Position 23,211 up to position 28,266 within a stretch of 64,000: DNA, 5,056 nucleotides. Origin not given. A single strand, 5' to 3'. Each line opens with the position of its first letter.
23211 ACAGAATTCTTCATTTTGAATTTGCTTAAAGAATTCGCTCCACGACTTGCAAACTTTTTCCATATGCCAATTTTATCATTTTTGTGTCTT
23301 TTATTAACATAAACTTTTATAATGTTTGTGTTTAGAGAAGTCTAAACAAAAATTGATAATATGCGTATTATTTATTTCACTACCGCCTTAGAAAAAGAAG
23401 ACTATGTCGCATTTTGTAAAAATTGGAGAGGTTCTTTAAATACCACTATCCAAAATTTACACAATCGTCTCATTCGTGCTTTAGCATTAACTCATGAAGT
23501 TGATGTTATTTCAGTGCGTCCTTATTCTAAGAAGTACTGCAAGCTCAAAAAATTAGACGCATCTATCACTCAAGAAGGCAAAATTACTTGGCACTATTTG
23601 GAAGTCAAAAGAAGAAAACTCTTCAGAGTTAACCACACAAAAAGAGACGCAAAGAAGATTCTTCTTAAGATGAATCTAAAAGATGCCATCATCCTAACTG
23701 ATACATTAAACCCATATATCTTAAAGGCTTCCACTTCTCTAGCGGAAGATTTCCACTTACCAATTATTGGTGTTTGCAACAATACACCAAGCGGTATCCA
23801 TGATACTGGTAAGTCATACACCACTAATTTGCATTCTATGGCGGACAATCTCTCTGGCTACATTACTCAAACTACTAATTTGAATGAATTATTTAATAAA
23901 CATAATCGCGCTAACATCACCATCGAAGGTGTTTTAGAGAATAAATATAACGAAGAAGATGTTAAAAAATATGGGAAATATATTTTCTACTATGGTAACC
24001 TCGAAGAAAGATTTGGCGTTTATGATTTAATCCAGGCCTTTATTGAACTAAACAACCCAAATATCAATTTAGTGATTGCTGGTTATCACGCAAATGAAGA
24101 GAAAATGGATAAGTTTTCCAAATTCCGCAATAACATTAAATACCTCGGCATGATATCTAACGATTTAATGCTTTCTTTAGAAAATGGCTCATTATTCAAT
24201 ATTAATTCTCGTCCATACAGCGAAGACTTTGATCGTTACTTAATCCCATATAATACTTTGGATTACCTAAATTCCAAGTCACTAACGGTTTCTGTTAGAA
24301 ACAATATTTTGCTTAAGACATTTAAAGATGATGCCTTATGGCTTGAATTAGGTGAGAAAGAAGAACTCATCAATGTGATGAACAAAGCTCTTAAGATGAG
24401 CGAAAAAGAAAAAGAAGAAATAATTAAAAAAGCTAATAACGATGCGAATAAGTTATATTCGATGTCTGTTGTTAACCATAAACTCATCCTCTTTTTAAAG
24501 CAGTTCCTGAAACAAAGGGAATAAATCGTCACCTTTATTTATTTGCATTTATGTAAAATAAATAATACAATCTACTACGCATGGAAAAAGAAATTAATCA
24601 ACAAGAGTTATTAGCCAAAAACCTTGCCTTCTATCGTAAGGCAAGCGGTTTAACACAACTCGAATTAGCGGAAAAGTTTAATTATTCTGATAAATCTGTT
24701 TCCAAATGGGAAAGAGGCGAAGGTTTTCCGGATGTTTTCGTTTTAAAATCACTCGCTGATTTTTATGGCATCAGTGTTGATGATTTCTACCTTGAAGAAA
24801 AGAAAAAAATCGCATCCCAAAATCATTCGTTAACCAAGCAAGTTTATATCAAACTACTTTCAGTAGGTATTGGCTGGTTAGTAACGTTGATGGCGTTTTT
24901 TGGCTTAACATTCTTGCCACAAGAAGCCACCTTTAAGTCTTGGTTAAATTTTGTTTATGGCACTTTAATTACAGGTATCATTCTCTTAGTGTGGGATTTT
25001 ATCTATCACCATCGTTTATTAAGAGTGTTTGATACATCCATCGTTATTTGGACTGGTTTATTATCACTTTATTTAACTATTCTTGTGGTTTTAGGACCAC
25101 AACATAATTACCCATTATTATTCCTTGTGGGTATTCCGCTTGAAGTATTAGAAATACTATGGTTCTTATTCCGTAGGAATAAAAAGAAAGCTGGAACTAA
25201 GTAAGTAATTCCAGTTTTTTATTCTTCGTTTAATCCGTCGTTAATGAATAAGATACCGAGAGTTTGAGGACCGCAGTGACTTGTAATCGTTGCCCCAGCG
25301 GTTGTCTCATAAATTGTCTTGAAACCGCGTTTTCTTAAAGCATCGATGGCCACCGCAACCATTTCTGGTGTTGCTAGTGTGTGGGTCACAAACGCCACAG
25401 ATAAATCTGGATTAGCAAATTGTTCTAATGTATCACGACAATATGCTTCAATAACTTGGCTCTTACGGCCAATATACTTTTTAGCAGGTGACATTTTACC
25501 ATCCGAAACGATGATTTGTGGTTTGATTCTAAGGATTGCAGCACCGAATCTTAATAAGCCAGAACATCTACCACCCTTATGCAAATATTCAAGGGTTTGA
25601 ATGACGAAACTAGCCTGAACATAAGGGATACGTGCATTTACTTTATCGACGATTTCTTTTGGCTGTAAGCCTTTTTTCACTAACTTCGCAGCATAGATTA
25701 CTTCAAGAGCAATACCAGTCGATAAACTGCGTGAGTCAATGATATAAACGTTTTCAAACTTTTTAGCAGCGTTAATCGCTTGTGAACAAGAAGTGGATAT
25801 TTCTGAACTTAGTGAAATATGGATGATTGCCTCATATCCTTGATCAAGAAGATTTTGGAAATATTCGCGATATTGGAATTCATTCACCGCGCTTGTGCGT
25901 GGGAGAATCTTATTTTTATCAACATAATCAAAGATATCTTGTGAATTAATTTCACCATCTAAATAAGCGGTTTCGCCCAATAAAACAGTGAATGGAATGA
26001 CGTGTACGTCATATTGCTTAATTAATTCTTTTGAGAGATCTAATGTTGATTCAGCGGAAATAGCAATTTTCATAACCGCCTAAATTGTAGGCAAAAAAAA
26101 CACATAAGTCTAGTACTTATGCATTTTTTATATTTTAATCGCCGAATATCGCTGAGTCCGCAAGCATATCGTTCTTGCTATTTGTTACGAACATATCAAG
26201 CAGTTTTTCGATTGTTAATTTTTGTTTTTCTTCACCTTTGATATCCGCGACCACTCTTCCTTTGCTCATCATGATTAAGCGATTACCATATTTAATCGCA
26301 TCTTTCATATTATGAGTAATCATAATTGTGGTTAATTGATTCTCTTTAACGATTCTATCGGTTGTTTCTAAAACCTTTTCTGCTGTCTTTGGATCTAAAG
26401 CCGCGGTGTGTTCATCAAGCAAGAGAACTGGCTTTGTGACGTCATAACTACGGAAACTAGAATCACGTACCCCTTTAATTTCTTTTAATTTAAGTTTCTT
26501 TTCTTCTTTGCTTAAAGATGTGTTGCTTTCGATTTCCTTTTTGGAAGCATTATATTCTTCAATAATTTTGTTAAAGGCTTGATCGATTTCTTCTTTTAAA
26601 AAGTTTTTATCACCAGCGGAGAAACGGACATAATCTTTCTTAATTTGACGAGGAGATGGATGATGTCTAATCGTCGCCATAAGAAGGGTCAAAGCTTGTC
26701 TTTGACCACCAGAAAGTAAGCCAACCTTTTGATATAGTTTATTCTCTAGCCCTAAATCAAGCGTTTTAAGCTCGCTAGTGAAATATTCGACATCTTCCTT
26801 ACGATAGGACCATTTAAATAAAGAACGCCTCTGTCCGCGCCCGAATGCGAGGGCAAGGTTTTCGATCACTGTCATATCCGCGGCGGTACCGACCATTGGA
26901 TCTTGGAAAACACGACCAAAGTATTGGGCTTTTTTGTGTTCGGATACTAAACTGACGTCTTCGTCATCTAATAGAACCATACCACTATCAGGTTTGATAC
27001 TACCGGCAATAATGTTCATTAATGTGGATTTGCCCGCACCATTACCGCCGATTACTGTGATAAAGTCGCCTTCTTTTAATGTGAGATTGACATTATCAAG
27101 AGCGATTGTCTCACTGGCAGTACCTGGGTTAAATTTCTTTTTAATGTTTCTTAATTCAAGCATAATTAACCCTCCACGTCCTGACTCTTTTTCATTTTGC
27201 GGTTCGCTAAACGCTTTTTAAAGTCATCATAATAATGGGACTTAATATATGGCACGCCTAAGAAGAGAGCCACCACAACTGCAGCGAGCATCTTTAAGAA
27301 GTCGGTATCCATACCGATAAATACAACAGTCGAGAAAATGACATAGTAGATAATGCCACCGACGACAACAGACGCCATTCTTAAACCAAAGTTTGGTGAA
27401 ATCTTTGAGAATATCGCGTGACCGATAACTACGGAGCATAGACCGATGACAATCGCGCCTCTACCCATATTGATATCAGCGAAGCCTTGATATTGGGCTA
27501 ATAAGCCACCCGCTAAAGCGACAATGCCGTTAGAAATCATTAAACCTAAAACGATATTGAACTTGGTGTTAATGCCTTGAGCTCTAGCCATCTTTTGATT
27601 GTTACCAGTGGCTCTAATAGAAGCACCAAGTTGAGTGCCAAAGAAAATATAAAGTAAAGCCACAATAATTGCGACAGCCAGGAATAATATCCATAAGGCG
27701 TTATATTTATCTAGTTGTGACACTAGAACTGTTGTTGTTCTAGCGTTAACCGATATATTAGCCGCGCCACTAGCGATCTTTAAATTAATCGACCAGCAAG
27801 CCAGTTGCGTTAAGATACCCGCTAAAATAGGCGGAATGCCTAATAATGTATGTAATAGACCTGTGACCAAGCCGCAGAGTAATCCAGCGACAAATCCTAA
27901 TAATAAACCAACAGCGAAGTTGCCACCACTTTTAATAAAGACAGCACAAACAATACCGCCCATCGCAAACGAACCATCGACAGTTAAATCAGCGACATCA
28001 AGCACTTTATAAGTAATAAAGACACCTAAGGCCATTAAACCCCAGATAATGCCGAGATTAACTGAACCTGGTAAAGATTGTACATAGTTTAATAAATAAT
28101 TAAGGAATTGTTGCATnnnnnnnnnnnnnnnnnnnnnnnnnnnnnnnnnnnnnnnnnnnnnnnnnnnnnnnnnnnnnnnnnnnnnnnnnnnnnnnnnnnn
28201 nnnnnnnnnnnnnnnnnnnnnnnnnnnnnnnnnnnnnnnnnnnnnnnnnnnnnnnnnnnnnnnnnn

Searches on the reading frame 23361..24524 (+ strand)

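Call 6: search_protein_families(library=pfam, proteins=[window:23361-24524:+])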
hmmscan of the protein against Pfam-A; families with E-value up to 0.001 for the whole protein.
window:23361-24524:+ (387 aa): 1 family
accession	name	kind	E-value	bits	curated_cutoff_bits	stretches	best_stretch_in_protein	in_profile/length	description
PF00534.26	Glycos_transf_1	-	1e-08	35.3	26.4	1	200-359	10-170/172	Glycosyl transferases group 1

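Call 7: search_protein_families(library=ncbifam, proteins=[window:23361-24524:+])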
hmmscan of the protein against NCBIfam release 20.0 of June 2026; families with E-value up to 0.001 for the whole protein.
window:23361-24524:+ (387 aa): 0 families

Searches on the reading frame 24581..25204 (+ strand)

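Call 6: search_protein_families(library=pfam, proteins=[window:24581-25204:+])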
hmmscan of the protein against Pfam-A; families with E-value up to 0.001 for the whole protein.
window:24581-25204:+ (207 aa): 3 families
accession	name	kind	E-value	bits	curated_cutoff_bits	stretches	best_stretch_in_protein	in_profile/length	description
PF01381.28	HTH_3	-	3.4e-12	46.6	23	1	18-69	4-55/55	Helix-turn-helix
PF13560.12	HTH_31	-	3.2e-09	37.4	27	1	13-67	4-59/64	Helix-turn-helix domain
PF12844.13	HTH_19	-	0.00011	22.5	30.2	1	13-69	2-58/64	Helix-turn-helix domain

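Call 7: search_protein_families(library=ncbifam, proteins=[window:24581-25204:+])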
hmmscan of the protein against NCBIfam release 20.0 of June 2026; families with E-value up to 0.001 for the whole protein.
window:24581-25204:+ (207 aa): 6 families
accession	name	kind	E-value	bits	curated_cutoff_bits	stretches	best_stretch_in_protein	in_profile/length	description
NF041951.1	phage_RstR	subfamily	5.7e-12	45.9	80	1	12-85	4-77/108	RstR family transcriptional repressor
TIGR03830.1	CxxCG_CxxCG_HTH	subfamily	1.1e-05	25.3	61.8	1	7-50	62-105/127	type II TA system antitoxin MqsA family protein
NF007408.0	PRK09943.1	equivalog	1.3e-05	24.9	211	1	11-80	8-77/185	HTH-type transcriptional regulator PuuR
TIGR03070.1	couple_hipB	subfamily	6.1e-05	22.9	71.65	1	12-48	4-40/58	type II toxin-antitoxin system Y4mF family antitoxin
NF007257.0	PRK09706.1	subfamily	0.00012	21.8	101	1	8-63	3-58/135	transcriptional repressor DicA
NF052239.1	antitox_spr1629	equivalog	0.00014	21.1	335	1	13-81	5-72/377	spr1629 family repressor/antitoxin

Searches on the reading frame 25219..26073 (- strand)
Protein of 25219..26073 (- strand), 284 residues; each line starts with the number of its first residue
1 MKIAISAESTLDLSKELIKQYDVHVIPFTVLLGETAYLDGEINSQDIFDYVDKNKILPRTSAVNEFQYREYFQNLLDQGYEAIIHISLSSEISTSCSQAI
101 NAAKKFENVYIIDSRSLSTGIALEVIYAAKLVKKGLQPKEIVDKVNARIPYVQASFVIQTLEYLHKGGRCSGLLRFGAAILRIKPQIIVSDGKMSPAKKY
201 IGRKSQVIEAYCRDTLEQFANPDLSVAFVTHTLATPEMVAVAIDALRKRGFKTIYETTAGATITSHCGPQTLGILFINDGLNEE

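Call 6: search_protein_families(library=pfam, proteins=[window:25219-26073:-])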
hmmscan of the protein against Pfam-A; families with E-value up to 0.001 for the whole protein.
window:25219-26073:- (284 aa): 2 families
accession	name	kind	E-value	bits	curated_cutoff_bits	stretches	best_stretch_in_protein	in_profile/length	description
PF02645.21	DegV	-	7.7e-59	199.7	27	1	2-278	1-279/280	Uncharacterised protein, DegV family COG1307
PF13684.11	FakA-like_C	-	0.00041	20.2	23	0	76-130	42-95/216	Fatty acid kinase subunit A-like, C-terminal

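Call 7: search_protein_families(library=ncbifam, proteins=[window:25219-26073:-])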
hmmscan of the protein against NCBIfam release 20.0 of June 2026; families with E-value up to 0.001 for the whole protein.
window:25219-26073:- (284 aa): 2 families
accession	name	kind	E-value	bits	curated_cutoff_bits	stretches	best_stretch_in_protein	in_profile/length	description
TIGR00762.1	DegV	domain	9.6e-61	205.4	99.7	1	3-276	1-275/276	DegV family EDD domain-containing protein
NF038249.1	fatty_FakB1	equivalog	4.4e-35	121.2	350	1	1-278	1-281/286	fatty acid kinase binding subunit FakB1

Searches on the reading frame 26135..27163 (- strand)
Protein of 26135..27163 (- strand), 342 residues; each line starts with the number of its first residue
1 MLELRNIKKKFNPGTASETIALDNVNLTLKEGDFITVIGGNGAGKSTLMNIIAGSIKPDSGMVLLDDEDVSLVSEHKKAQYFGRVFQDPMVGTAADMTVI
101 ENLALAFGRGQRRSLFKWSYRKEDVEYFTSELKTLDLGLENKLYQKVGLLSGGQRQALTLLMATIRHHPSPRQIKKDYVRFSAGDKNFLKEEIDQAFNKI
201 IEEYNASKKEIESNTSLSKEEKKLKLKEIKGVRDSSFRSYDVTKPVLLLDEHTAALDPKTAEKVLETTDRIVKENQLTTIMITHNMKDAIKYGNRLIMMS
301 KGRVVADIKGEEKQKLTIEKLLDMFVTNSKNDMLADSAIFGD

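Call 6: search_protein_families(library=pfam, proteins=[window:26135-27163:-])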
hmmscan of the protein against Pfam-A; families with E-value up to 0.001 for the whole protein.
window:26135-27163:- (342 aa): 2 families
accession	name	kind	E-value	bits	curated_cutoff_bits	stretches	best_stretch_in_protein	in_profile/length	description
PF00005.33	ABC_tran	-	3e-22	80.1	25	1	22-167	1-126/137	ABC transporter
PF02463.25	SMC_N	-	1.8e-06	28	40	0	244-291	159-206/220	RecF/RecN/SMC N terminal domain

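Call 7: search_protein_families(library=ncbifam, proteins=[window:26135-27163:-])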
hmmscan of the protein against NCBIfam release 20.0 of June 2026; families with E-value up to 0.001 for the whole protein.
window:26135-27163:- (342 aa): 182 families (the best 25 are shown)
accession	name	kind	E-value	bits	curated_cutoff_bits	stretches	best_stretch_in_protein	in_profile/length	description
TIGR02315.1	ABC_phnC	equivalog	1.4e-35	122.9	266.1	2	1-163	1-159/243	phosphonate ABC transporter ATP-binding protein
TIGR04521.1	ECF_ATPase_2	equivalog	3.9e-35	121.3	330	2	3-158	2-153/279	energy-coupling factor transporter ATPase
NF047930.1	ABC_ATP_B6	equivalog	7.2e-34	117.2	670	2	2-166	3-153/510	putative B6 ABC transporter ATP-binding protein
TIGR04520.1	ECF_ATPase_1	equivalog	6.2e-32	111.1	315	2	3-159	2-146/269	energy-coupling factor transporter ATPase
NF010068.0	PRK13548.1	equivalog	1.6e-31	109.4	261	2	19-160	18-148/261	heme ABC transporter ATP-binding protein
TIGR03411.1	urea_trans_UrtD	equivalog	9.9e-31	107.2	304.1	1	2-165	3-159/242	urea ABC transporter ATP-binding protein UrtD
NF010158.0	PRK13637.1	equivalog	2.8e-30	105.4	390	2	3-93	4-96/287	energy-coupling factor transporter ATPase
TIGR03375.1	type_I_sec_LssB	subfamily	3.7e-30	104.8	693.1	2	3-166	467-620/696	type I secretion system permease/ATPase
NF008039.0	PRK10771.1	equivalog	1.1e-29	103.6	298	2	25-169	18-149/234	thiamine ABC transporter ATP-binding protein ThiQ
TIGR01277.1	thiQ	equivalog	1.6e-29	103.1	245.05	2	25-170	17-149/213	thiamine ABC transporter ATP-binding protein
NF040840.2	tungstate_WtpC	equivalog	1.8e-29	103.1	440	2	1-165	1-146/347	tungstate ABC transporter ATP-binding protein WtpC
TIGR03265.1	PhnT2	equivalog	6.5e-29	101.2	457.7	2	2-164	5-149/353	putative 2-aminoethylphosphonate ABC transporter ATP-binding protein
NF043075.1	MMSYN1_0197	equivalog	1.6e-28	99.7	550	2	1-165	2-148/341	spermidine/putrescine ABC transporter ATP-binding protein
TIGR00968.1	3a0106s01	subfamily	3.6e-28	98.7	342.75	2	4-163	3-144/237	sulfate ABC transporter ATP-binding protein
NF010155.0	PRK13634.1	equivalog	4.7e-28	98.3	413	2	245-309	165-229/290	energy-coupling factor ABC transporter ATP-binding protein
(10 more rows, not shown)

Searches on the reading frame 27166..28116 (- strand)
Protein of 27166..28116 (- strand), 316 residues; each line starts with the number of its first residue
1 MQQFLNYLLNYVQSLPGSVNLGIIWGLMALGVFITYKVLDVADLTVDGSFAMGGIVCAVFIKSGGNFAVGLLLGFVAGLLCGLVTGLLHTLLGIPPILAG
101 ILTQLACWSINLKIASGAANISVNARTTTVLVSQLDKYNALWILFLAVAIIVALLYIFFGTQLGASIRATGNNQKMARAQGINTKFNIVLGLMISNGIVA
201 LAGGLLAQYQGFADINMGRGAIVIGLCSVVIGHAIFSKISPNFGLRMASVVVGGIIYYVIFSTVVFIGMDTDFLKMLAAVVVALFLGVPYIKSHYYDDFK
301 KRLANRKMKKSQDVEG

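Call 6: search_protein_families(library=pfam, proteins=[window:27166-28116:-])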
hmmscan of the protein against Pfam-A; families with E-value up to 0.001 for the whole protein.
window:27166-28116:- (316 aa): 1 family
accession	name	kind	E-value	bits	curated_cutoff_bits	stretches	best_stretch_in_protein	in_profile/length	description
PF02653.21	BPD_transp_2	-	1.7e-32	113.1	26.8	1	19-284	6-267/269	Branched-chain amino acid transport system / permease component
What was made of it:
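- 27166..28116 (-): ABC permease (PF02653). Call 6.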

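Call 7: search_protein_families(library=ncbifam, proteins=[window:27166-28116:-])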
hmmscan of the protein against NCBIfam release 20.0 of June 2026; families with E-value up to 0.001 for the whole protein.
window:27166-28116:- (316 aa): 7 families
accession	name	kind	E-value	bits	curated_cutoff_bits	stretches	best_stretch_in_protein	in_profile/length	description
NF041862.1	YtfT_transport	equivalog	2.5e-10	40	535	1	27-286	68-321/339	galactofuranose ABC transporter, ATP-binding protein YtfT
TIGR03409.1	urea_trans_UrtB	equivalog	1.8e-09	37.7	250.3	1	19-256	8-261/291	urea ABC transporter permease subunit UrtB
NF007252.0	PRK09699.1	equivalog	2.5e-09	36.9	396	1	27-276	65-308/326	D-allose ABC transporter permease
NF007014.0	PRK09478.1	equivalog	2.2e-08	33.8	386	1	68-281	106-320/336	galactose/methyl galactoside ABC transporter permease MglC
NF008441.0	PRK11285.1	equivalog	4.8e-06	25.9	378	1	26-258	67-291/333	L-arabinose ABC transporter permease AraH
NF008011.0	PRK10740.1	equivalog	5.6e-05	22.9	379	1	140-232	159-249/308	high-affinity branched-chain amino acid ABC transporter permease LivH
NF011961.0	PRK15432.1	equivalog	0.00021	20.6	388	1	24-233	46-252/344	autoinducer 2 ABC transporter permease LsrC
